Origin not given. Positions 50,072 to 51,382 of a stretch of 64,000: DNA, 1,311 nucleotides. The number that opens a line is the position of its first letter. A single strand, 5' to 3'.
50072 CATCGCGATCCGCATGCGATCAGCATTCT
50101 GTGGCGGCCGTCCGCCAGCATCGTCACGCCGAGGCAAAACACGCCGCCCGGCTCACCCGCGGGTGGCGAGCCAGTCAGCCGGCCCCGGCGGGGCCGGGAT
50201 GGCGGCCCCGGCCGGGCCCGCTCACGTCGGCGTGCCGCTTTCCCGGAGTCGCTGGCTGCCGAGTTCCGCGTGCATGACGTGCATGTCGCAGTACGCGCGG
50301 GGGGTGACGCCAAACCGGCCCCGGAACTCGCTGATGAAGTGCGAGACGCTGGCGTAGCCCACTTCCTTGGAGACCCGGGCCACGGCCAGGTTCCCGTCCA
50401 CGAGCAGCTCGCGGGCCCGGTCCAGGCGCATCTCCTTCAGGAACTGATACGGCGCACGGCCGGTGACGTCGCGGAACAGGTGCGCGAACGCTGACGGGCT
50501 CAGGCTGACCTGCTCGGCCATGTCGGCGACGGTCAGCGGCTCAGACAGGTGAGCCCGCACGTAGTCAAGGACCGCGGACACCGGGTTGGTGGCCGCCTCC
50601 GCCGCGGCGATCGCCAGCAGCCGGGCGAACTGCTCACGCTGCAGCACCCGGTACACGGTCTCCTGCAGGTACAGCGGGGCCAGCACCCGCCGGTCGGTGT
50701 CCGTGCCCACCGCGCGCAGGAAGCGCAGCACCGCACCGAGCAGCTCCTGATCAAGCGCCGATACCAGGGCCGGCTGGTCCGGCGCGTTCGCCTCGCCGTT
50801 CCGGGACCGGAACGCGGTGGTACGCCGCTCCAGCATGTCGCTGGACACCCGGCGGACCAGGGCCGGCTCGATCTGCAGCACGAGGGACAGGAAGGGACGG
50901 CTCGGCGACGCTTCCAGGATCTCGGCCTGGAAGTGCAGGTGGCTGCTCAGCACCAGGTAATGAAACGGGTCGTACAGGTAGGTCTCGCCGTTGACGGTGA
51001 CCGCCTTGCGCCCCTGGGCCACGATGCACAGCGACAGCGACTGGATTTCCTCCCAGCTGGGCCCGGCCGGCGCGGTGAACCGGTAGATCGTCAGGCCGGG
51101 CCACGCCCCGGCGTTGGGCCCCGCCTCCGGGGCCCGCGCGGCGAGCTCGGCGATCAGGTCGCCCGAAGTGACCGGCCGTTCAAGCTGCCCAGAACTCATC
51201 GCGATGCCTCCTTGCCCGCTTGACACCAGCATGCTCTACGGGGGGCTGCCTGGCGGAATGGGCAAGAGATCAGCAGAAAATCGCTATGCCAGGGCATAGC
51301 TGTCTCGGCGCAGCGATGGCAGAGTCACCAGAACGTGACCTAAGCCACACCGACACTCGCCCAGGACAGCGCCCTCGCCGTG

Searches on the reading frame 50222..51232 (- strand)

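Call 7: search_protein_families(library=pfam, proteins=[window:50222-51232:-], max_evalue=0.01)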
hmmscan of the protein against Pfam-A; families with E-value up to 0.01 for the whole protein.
window:50222-51232:- (336 aa): 3 families
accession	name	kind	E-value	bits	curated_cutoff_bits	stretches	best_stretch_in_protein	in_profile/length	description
PF06719.19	AraC_N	-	1.6e-40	138.6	24.2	1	44-202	2-148/150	AraC-type transcriptional regulator N-terminus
PF12833.13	HTH_18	-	8.4e-22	77.7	33.6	1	238-314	1-77/80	Helix-turn-helix domain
PF00165.29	HTH_AraC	-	1.2e-17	64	26.6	2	280-314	7-40/42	Bacterial regulatory helix-turn-helix proteins, AraC family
